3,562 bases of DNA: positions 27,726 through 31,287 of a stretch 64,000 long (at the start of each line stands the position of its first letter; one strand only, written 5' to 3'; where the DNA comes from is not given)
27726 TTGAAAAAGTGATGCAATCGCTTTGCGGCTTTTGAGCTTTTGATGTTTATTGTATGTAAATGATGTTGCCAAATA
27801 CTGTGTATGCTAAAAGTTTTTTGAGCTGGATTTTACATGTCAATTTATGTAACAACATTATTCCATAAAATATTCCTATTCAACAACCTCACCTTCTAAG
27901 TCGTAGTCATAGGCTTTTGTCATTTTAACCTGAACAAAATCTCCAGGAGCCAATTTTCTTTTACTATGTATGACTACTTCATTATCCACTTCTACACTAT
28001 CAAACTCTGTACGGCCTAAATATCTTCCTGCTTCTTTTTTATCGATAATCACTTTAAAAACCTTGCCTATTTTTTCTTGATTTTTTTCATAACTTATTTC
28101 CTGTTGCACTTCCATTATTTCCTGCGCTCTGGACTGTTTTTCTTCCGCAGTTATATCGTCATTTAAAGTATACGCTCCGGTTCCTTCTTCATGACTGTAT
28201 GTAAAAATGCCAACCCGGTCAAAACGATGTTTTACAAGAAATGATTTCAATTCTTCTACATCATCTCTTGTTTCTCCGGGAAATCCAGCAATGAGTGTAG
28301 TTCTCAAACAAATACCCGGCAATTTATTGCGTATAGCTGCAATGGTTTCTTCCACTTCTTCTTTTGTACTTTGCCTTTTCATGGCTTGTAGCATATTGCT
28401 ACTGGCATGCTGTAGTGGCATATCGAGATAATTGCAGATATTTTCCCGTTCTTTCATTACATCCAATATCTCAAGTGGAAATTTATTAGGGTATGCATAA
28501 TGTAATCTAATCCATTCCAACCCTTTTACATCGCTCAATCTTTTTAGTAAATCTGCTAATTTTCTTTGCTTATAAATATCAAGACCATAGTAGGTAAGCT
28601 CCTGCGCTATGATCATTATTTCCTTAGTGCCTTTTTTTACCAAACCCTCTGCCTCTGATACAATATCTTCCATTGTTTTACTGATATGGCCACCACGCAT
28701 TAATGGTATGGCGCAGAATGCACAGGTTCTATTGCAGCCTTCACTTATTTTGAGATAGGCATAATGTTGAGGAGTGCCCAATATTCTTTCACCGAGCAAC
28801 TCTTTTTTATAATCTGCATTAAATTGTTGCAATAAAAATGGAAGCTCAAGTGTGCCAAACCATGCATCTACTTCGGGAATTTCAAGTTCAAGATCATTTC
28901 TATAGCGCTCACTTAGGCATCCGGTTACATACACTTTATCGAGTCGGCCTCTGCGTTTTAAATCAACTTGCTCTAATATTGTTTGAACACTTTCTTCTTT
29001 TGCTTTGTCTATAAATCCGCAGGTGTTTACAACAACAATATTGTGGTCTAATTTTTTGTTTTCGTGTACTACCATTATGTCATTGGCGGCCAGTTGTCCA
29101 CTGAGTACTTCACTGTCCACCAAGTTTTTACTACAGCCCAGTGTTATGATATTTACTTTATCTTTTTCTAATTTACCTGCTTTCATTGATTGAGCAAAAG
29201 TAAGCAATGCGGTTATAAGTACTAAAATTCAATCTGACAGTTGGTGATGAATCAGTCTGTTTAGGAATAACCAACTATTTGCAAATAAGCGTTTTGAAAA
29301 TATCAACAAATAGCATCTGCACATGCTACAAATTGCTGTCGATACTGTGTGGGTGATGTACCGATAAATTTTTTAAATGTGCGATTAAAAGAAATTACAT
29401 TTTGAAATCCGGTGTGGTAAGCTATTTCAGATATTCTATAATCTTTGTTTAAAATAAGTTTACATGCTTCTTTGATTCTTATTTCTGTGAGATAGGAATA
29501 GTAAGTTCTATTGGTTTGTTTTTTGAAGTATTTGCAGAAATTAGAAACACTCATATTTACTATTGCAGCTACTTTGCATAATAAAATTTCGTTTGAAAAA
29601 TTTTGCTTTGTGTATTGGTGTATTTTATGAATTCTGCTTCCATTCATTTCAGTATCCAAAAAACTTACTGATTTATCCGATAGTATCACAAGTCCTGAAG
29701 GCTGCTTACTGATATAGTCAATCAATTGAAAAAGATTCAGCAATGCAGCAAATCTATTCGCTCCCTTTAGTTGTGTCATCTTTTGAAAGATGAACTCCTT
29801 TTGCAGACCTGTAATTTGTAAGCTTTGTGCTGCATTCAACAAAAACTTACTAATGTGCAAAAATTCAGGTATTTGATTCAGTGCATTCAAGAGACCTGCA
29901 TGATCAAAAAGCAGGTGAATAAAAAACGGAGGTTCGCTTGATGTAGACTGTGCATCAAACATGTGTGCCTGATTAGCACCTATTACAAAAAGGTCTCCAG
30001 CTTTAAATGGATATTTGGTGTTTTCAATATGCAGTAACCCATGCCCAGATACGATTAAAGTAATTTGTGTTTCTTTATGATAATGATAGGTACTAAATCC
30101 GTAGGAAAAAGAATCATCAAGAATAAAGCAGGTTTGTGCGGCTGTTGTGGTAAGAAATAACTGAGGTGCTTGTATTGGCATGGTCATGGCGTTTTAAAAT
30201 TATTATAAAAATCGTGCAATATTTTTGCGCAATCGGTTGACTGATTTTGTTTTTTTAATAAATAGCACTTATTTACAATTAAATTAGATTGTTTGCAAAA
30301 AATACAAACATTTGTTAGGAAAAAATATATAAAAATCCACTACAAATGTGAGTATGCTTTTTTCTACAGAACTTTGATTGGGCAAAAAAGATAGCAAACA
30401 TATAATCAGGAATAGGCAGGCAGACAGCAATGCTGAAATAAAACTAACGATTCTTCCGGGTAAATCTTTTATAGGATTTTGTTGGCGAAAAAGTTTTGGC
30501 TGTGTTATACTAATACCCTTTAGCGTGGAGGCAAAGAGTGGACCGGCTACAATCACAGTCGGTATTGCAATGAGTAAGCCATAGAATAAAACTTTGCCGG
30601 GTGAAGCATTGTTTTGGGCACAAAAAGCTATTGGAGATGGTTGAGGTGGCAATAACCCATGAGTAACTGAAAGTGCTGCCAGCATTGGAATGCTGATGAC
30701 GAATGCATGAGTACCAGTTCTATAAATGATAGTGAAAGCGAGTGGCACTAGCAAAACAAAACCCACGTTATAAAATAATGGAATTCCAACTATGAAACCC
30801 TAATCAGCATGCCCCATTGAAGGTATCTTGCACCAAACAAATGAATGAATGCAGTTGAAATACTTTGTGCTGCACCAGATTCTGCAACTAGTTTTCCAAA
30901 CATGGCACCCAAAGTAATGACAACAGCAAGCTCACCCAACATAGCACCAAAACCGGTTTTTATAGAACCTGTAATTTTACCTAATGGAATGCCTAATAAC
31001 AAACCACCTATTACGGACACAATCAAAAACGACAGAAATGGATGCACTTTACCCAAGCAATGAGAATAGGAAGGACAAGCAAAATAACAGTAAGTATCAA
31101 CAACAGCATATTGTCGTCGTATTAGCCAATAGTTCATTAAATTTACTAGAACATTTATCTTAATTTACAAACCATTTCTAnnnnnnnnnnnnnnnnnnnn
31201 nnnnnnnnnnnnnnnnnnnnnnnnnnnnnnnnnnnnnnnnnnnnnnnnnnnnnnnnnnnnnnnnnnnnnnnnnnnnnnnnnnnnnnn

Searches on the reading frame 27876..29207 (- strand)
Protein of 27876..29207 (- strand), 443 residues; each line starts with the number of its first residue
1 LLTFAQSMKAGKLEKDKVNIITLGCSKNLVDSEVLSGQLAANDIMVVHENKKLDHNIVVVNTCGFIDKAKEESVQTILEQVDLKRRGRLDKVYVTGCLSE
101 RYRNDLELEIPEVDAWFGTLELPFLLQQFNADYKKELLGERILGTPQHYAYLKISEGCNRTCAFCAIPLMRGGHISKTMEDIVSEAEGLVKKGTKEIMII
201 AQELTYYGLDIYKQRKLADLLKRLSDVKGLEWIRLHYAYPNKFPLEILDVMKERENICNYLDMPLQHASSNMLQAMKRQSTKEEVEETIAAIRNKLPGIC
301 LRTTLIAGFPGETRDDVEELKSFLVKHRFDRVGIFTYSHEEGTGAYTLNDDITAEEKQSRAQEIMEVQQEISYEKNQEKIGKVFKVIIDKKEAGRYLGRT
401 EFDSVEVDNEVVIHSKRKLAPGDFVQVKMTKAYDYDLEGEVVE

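Call 10: search_protein_families(library=pfam, proteins=[window:27876-29207:-], max_evalue=0.001)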
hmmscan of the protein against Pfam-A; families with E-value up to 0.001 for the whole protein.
window:27876-29207:- (443 aa): 4 families
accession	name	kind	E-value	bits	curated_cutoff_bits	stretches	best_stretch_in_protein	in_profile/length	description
PF04055.27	Radical_SAM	-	2.3e-24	86.9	29.5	1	153-324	2-166/166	Radical SAM superfamily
PF00919.26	UPF0004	-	3.1e-23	82.1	27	1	17-118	1-98/98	Uncharacterized protein family UPF0004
PF18693.7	TRAM_2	-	1e-19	70.9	27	1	380-442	1-63/63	TRAM domain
PF01938.26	TRAM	-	2.6e-05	24.4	21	1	378-442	2-61/61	TRAM domain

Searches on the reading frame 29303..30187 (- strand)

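Call 10: search_protein_families(library=pfam, proteins=[window:29303-30187:-], max_evalue=0.001)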
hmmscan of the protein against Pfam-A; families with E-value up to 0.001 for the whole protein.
window:29303-30187:- (294 aa): 5 families
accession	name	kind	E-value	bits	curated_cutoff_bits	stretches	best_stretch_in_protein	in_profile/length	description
PF12833.13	HTH_18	-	3.9e-22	78.8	33.6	1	207-285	2-80/80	Helix-turn-helix domain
PF00165.29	HTH_AraC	-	1.4e-12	47.9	26.6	2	248-284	7-42/42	Bacterial regulatory helix-turn-helix proteins, AraC family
PF07883.17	Cupin_2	-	3.9e-08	33.3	27.2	1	33-82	12-61/70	Cupin domain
PF02311.25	AraC_binding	-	1e-07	32.2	21.1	1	29-111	14-93/135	AraC-like ligand binding domain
PF03079.20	ARD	-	6.9e-05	23.5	27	1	31-81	84-139/157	ARD/ARD' family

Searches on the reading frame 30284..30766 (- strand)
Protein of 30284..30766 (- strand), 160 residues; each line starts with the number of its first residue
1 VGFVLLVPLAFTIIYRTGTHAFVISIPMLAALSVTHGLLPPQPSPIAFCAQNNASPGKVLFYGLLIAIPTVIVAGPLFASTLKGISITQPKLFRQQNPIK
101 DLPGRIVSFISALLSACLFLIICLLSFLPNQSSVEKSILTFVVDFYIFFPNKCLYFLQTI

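Call 10: search_protein_families(library=pfam, proteins=[window:30284-30766:-], max_evalue=0.001)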
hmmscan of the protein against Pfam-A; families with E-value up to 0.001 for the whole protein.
window:30284-30766:- (160 aa): 2 families
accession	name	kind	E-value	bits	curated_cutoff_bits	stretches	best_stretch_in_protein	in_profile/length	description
PF02447.22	GntP_permease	-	2.1e-25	89.8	22.5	1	2-142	117-261/440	GntP family permease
PF13687.11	DUF4153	-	4.8e-05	23.1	27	1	5-133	28-159/373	Domain of unknown function (DUF4153)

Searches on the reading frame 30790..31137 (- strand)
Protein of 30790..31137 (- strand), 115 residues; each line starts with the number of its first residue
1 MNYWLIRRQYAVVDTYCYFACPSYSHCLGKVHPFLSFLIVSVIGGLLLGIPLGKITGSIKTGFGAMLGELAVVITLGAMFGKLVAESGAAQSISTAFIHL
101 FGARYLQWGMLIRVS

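Call 10: search_protein_families(library=pfam, proteins=[window:30790-31137:-], max_evalue=0.001)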
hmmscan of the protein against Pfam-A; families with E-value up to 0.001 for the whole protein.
window:30790-31137:- (115 aa): 1 family
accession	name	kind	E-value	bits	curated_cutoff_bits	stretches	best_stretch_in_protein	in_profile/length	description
PF02447.22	GntP_permease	-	2e-24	86.6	22.5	1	30-112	21-103/440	GntP family permease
